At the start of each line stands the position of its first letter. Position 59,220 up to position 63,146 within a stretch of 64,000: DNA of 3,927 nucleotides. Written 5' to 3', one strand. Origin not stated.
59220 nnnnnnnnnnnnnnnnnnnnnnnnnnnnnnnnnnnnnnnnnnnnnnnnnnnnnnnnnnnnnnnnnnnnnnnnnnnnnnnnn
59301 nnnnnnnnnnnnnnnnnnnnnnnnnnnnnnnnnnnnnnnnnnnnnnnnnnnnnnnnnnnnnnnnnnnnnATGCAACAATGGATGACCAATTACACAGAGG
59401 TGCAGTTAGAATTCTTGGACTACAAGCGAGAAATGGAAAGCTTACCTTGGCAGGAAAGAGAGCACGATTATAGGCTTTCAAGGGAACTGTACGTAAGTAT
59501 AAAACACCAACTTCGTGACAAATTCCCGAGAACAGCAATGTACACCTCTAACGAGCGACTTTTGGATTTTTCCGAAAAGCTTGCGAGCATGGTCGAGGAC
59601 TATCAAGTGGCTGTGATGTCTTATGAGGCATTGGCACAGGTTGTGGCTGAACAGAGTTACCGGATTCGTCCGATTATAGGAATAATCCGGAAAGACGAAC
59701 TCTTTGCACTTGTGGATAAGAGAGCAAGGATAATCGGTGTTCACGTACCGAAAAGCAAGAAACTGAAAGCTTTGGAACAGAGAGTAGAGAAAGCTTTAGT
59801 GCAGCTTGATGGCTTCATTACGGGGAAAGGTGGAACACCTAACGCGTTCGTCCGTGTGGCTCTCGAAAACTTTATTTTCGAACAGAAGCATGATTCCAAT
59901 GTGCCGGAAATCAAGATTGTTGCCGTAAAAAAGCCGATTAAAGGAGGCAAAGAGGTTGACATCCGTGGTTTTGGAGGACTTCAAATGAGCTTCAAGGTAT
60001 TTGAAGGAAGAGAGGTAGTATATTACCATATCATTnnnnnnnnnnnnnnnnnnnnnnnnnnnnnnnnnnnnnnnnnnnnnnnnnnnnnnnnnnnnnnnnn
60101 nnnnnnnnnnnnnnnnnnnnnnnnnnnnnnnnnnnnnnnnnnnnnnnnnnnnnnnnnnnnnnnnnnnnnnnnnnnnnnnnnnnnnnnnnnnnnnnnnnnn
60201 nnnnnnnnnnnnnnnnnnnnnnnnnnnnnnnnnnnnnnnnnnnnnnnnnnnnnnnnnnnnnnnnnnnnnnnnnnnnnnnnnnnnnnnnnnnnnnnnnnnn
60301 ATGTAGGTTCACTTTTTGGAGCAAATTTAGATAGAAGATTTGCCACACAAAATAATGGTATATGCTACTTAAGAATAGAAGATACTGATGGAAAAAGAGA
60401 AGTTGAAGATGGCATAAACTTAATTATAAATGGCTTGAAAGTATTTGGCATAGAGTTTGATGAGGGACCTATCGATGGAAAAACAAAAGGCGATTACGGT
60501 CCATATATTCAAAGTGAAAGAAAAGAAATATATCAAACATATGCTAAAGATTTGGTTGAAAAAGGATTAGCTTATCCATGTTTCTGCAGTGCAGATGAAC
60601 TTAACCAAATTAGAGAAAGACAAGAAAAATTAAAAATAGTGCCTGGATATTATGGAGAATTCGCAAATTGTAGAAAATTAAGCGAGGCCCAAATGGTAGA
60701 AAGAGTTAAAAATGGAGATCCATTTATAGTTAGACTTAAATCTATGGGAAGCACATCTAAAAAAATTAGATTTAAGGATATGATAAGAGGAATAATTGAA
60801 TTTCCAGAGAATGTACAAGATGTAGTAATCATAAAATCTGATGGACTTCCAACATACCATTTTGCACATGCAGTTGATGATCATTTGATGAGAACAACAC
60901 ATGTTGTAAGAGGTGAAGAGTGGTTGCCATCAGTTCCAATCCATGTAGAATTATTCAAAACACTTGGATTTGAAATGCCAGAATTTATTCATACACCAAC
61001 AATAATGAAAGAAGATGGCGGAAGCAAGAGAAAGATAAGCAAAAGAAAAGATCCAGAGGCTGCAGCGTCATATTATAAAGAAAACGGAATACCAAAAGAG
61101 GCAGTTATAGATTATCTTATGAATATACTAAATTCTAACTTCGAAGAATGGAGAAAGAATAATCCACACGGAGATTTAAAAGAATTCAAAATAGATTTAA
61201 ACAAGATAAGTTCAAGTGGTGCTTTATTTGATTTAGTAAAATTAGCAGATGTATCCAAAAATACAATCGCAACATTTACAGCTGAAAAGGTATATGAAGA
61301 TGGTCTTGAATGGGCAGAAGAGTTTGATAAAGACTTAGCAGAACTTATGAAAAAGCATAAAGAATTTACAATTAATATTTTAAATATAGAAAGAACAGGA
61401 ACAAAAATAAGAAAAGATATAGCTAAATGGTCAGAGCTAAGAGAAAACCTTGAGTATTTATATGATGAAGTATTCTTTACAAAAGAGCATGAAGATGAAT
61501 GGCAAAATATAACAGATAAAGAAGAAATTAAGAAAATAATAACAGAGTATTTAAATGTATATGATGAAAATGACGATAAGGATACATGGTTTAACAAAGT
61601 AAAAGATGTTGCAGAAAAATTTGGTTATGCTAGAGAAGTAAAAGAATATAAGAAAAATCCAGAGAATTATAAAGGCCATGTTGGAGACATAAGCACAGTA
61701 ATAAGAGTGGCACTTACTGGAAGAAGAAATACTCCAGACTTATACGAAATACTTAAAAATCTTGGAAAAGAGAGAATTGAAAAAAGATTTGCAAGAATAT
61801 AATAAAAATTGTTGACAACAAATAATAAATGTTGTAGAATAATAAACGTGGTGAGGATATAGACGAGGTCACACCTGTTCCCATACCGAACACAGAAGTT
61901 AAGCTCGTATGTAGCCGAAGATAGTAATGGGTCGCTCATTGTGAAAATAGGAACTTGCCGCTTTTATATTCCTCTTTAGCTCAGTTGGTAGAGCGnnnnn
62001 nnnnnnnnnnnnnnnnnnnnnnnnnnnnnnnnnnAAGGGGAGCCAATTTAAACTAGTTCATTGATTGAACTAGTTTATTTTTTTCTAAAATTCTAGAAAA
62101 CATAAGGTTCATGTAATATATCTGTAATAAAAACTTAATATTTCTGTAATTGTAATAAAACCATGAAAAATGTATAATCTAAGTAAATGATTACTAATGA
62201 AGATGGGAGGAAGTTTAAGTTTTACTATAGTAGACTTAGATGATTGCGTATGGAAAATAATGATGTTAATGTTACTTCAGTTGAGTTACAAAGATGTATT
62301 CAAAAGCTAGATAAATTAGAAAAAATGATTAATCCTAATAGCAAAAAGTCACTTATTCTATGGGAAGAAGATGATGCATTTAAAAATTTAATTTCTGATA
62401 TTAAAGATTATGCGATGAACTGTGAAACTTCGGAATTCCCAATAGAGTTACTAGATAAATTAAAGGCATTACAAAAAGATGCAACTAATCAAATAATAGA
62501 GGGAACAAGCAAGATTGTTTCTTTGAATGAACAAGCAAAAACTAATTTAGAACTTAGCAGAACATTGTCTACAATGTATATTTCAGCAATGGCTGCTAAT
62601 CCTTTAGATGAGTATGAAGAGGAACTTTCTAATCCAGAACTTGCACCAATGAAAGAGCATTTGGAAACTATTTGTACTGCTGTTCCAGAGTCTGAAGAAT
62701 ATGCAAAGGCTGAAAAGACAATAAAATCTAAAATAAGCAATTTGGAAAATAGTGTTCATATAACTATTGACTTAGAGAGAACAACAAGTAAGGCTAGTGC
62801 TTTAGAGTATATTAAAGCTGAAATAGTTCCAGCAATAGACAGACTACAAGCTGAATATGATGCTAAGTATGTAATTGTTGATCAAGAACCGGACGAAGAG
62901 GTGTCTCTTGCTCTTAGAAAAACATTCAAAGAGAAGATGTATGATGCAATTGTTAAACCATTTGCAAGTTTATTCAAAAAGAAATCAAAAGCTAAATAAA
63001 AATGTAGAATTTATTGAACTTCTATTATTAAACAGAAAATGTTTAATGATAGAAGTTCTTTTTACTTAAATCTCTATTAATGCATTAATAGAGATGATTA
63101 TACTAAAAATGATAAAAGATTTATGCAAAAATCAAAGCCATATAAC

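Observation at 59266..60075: Isolated GC-rich 222-aa ORFan with perfect promoter and terminator between the CoA-activase gene and gltX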

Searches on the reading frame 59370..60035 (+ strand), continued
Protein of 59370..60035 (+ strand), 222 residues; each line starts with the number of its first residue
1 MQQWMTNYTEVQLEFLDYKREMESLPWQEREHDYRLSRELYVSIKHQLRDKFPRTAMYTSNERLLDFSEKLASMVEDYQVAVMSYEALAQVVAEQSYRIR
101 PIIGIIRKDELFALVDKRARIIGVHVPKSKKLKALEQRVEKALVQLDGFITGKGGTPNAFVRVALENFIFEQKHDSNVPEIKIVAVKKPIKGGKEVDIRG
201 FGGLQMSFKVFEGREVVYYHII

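Call 49: search_protein_families(library=pfam, alignment_id=A1, max_evalue=1)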
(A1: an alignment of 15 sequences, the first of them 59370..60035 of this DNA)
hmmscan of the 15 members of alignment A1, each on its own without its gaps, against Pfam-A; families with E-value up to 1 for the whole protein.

A. member 1, window:59370-60035:+ (222 aa): 1 family
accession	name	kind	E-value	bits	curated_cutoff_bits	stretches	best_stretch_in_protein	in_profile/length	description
PF17279.8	DUF5344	-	0.16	13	27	1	59-97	33-71/87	Family of unknown function (DUF5344)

B. families by the number of members that match (of 15 scanned): 16 families
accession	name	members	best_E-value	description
PF05773.27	RWD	2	0.078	RWD domain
PF16512.11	RhoGAP-FF1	1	0.0028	p190-A and -B Rho GAPs FF domain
PF13932.14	SAM_GIDA_C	1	0.012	tRNA modifying enzyme MnmG/GidA C-terminal helical bundle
PF02870.21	Methyltransf_1N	1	0.026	6-O-methylguanine DNA methyltransferase, ribonuclease-like domain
PF24047.1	Tudor_krimper_1st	1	0.026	Krimper first tudor domain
PF10557.15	Cullin_Nedd8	1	0.044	Cullin protein neddylation domain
PF12964.13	DUF3853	1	0.073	Protein of unknown function (DUF3853)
PF24453.1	DUF7569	1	0.088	Family of unknown function (DUF7569)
PF06045.17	Rhamnogal_lyase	1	0.093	Rhamnogalacturonate lyase family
PF20865.2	FAM186A-B_C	1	0.11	FAM186A/B, C-terminal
PF05873.17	Mt_ATP-synt_D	1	0.12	ATP synthase D chain, mitochondrial (ATP5H)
PF18858.6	LPD39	1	0.14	Large polyvalent protein associated domain 39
PF17279.8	DUF5344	1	0.16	Family of unknown function (DUF5344)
PF02310.24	B12-binding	1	0.19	B12 binding domain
PF18164.7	GNAT_C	1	0.23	GNAT-like C-terminal domain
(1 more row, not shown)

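Call 68: find_encoding_contigs(protein=P0011, flank=8000, max_places=2)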
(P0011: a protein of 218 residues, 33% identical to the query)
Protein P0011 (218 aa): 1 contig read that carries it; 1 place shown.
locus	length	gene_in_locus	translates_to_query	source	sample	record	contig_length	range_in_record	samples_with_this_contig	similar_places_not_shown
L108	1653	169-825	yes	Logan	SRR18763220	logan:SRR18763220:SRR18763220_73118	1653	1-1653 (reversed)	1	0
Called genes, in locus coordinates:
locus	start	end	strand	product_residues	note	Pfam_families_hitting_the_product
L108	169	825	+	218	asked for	-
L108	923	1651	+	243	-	?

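Call 69: find_encoding_contigs(protein=P0013, flank=8000, max_places=2)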
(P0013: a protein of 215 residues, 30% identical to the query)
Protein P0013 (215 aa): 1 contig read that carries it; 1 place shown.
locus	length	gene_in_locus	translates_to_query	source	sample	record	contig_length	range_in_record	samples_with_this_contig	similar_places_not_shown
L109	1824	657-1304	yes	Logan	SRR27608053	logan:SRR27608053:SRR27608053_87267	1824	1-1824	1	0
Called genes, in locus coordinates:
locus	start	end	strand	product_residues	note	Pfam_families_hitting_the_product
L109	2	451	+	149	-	?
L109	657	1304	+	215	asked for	-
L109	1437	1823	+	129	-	?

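Call 70: find_encoding_contigs(protein=P0014, flank=8000, max_places=2)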
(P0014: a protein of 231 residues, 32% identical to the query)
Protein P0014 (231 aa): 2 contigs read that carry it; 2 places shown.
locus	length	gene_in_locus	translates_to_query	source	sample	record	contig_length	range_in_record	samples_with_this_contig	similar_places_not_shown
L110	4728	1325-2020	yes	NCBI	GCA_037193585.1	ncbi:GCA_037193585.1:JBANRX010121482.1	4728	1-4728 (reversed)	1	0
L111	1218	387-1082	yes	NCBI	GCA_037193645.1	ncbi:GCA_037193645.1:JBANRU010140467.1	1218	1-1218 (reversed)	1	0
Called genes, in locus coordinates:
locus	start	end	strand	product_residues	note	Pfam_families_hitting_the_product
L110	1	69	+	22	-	?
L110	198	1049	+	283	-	-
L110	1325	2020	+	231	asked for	-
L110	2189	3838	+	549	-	PF00749:tRNA-synt_1c, PF19269:Anticodon_2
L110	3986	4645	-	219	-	-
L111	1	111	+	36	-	?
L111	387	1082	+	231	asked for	-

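Call 71: find_encoding_contigs(protein=P0015, flank=8000, max_places=2)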
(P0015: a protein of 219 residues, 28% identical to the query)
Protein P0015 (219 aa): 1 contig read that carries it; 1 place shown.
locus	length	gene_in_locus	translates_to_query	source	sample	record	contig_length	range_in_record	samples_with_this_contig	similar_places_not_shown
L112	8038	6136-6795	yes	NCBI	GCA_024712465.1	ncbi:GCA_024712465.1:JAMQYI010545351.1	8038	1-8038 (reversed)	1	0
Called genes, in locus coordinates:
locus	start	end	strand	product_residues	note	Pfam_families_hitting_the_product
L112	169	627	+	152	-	-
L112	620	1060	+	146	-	-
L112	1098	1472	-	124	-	-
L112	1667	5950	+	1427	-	PF01869:BcrAD_BadFG, PF09989:DUF2229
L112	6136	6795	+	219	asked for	-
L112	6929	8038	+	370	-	?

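Call 82: search_protein_families(library=pfam, proteins=[L010:8194-8943:+, L010:8950-9807:+], max_evalue=0.1)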
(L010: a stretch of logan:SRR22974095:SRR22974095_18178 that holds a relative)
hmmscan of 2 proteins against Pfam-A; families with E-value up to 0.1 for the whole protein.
L010:8194-8943:+ (250 aa): 1 family
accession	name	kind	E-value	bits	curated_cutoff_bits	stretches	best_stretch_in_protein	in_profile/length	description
PF07610.17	DUF1573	-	0.0021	18.5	26.1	1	156-224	5-70/98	Protein of unknown function (DUF1573)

L010:8950-9807:+ (286 aa): 1 family
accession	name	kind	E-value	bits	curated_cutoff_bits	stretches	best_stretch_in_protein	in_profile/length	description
PF22544.2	HYDIN_VesB_CFA65-like_Ig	-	0.013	16.1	25.5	1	203-279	23-93/100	HYDIN/CFA65/VesB-like, Ig-like domain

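Call 91: search_protein_families(library=padloc, alignment_id=A1, max_evalue=1)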
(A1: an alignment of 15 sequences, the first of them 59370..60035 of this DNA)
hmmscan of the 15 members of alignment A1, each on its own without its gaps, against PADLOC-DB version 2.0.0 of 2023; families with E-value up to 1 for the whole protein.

A. member 1, window:59370-60035:+ (222 aa): 0 families

B. families by the number of members that match (of 15 scanned): 1 family
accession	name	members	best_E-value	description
PDLC02227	AbiEi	1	0.035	AbiEi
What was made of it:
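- On Known anti-phage defence proteins (PADLOC): One member gives a weak AbiEi hit at E = 0.035 (call 91).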

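Call 92: search_protein_families(library=phrogs, alignment_id=A1, max_evalue=1)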
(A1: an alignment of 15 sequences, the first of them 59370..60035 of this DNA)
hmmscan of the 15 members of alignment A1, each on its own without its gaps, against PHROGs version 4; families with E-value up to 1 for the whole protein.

A. member 1, window:59370-60035:+ (222 aa): 2 families
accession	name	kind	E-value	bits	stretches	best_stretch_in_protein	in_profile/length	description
phrog_15346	-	unknown function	0.055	14.3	1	93-138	99-145/173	-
phrog_26747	-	unknown function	0.24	12.4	1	104-147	4-42/68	-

B. families by the number of members that match (of 15 scanned): 19 families
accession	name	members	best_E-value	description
phrog_1742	-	1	0.012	-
phrog_26387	-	1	0.031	ParB-like partition nuclease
phrog_5759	-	1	0.051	-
phrog_15346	-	1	0.055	-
phrog_2489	-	1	0.086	exonuclease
phrog_33962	-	1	0.086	-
phrog_19406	-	1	0.098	-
phrog_394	-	1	0.099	tail protein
phrog_4724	-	1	0.13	-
phrog_28047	-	1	0.14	-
phrog_19758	-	1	0.21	-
phrog_26938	-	1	0.21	-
phrog_16751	-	1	0.21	-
phrog_26169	-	1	0.23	-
phrog_26747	-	1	0.24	-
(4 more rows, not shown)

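Call 107: list_cluster_members(proteins=[window:59370-60035:+, P0002, P0010, P0014, P0015])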
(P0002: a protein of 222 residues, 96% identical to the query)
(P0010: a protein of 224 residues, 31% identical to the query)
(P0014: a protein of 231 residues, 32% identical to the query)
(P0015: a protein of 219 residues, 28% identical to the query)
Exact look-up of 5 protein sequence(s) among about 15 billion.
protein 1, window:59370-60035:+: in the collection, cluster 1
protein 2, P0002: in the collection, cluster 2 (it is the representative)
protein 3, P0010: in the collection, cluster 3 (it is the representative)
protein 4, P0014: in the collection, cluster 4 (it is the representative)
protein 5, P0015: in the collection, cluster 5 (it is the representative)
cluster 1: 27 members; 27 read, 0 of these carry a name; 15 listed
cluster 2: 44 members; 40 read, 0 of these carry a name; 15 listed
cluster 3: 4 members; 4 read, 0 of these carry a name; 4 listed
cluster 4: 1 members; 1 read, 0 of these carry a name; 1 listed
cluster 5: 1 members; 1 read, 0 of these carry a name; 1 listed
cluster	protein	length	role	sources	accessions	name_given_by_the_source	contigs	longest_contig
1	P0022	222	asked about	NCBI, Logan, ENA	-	-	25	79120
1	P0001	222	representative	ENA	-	-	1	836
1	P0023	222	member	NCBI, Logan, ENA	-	-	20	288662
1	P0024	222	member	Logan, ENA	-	-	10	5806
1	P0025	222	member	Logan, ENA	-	-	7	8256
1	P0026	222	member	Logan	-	-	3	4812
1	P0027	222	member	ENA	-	-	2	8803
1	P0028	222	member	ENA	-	-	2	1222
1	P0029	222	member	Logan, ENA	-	-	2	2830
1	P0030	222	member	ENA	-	-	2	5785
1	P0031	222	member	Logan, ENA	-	-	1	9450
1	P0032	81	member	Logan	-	-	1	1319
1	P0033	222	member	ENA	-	-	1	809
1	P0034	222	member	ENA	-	-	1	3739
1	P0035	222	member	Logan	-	-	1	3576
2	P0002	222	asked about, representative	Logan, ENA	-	-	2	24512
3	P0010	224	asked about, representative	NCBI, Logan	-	-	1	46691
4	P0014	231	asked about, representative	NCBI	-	-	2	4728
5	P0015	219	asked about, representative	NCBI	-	-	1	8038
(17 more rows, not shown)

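Call 115: find_related_loci(query=window:59370-60035:+, collection=viral_contigs, flank=5000)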
Query window:59370-60035:+ (222 aa) in viral_contigs; peptide patterns used: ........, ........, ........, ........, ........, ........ (x = any residue, [..] = any of these).
16 stretches matched a pattern, but none encodes a relative of the query by tblastn (E <= 1e-3).

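Call 116: find_related_loci(query=P0014, collection=viral_contigs, flank=5000)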
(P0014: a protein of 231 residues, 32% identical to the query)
Query P0014 (231 aa) in viral_contigs; peptide patterns used: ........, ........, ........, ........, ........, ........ (x = any residue, [..] = any of these).
1 stretches matched a pattern, but none encodes a relative of the query by tblastn (E <= 1e-3).

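Call 117: find_related_loci(query=P0005, collection=viral_contigs, flank=5000)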
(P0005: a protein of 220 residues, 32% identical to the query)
Query P0005 (220 aa) in viral_contigs; peptide patterns used: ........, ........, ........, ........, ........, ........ (x = any residue, [..] = any of these).
2 stretches matched a pattern, but none encodes a relative of the query by tblastn (E <= 1e-3).

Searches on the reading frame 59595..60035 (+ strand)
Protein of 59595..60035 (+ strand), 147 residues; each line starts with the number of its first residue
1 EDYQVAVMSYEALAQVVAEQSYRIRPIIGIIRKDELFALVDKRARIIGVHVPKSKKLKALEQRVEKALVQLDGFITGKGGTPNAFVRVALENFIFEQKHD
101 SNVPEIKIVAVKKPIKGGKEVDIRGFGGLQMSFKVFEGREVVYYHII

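Call 103: predict_structure(alignment_id=A5)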
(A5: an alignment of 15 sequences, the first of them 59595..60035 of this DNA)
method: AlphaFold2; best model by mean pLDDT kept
length: 147 residues; sequences in the alignment: 15
mean_pLDDT: 92.7   pTM: 0.73
mean pLDDT of the five models: 92.7, 91.9, 91.9, 90.9, 90.8
residues with pLDDT >= 90: 124; 70-90: 23; 50-70: 0; < 50: 0
segments of 3 or more residues with pLDDT < 50: none
pLDDT, mean of each block of 10 residues (from residue 1): 92 95 93 95 95 91 95 94 93 92 90 94 88 91 94
secondary structure, 60 per line:
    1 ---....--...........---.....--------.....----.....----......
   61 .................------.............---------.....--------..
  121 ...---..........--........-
elements in order: E4-7 H10-20 E24-28 E37-41 E46-50 H55-77 H84-96 E106-110 E119-123 E127-136 E139-146

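Call 105: fold_search(model_id=the predicted structure, library=pdb)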
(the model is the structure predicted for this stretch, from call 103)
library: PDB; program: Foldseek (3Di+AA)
matches with E <= 10: 503; with E <= 0.001: 0
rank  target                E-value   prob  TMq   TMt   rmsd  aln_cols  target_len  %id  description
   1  5umx_A                1.4e-01  0.25  0.24  0.28  16.6       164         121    8  Crystal structure of TnmS3 in complex with riboflavin (released 2018-07-04)
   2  5umw_C                1.5e-01  0.21  0.24  0.26  16.9       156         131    7  Crystal structure of TnmS2, an antibiotic binding protein from Streptomyces sp. CB03234 (released 2018-07-04)
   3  3itw_A                1.6e-01  0.21  0.24  0.28  17.3       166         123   14  Crystal structure of TioX from Micromonospora sp. ML1 (released 2010-02-16)
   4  5w27_A                2.0e-01  0.21  0.24  0.28  16.5       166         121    8  Crystal structure of TnmS3 in complex with tiancimycin (TNM B) (released 2018-06-06)
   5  1lqk_A                2.0e-01  0.18  0.22  0.24  14.8       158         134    8  High Resolution Structure of Fosfomycin Resistance Protein A (FosA) (released 2002-09-11)
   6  4hc5_A                2.6e-01  0.13  0.22  0.24  16.2       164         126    6  Crystal structure of member of Glyoxalase/bleomycin resistance protein/dioxygenase superfamily from Sphaerobacter ther (released 2012-11-28)
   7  8im2_B                2.8e-01  0.12  0.22  0.11  14.2       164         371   10  Crystal structure of human HPPD complexed with NTBC (released 2023-10-18)
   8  5wew_A                3.0e-01  0.14  0.22  0.23  15.4       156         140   10  Crystal structure of Klebsiella pneumoniae fosfomycin resistance protein (FosAKP) with inhibitor (ANY1) bound (released 2018-07-18)
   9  4hc5_C                3.0e-01  0.12  0.22  0.24  16.6       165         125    7  Crystal structure of member of Glyoxalase/bleomycin resistance protein/dioxygenase superfamily from Sphaerobacter ther (released 2012-11-28)
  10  8im2_F                3.2e-01  0.13  0.24  0.11  14.5       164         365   13  Crystal structure of human HPPD complexed with NTBC (released 2023-10-18)
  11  8stx_A                3.2e-01  0.08  0.19  0.09  16.4       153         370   12  Crystal structure of the F337A mutation of Trypanosoma cruzi glucokinase in the apo form (open conformation) (released 2023-05-31)
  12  5vb0_C                3.9e-01  0.16  0.25  0.25  14.8       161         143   10  Crystal structure of fosfomycin resistance protein FosA3 (released 2017-08-30)
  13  4hc5_D                3.9e-01  0.12  0.22  0.24  17.9       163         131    7  Crystal structure of member of Glyoxalase/bleomycin resistance protein/dioxygenase superfamily from Sphaerobacter ther (released 2012-11-28)
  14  3rmu_A                3.9e-01  0.12  0.23  0.25  15.9       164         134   10  Crystal structure of human Methylmalonyl-CoA epimerase, MCEE (released 2011-05-11)
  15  1sqi_B                4.1e-01  0.10  0.21  0.10  15.7       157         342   11  Structural basis for inhibitor selectivity revealed by crystal structures of plant and mammalian 4-hydroxyphenylpyruva (released 2004-08-17)
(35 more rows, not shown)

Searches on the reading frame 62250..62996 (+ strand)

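Call 82: search_protein_families(library=pfam, proteins=[window:62250-62996:+], max_evalue=0.1)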
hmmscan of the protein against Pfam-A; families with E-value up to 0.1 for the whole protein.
window:62250-62996:+ (249 aa): 3 families
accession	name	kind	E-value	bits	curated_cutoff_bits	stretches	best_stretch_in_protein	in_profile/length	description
PF04301.19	BioG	-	0.0023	17.9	27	0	142-213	88-159/213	Pimeloyl-ACP methyl esterase BioG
PF16239.10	DUF4898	-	0.026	15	25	0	5-53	12-64/82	Domain of unknown function (DUF4898)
PF06950.17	DUF1293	-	0.041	14.4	27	0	65-142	20-95/110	Protein of unknown function (DUF1293)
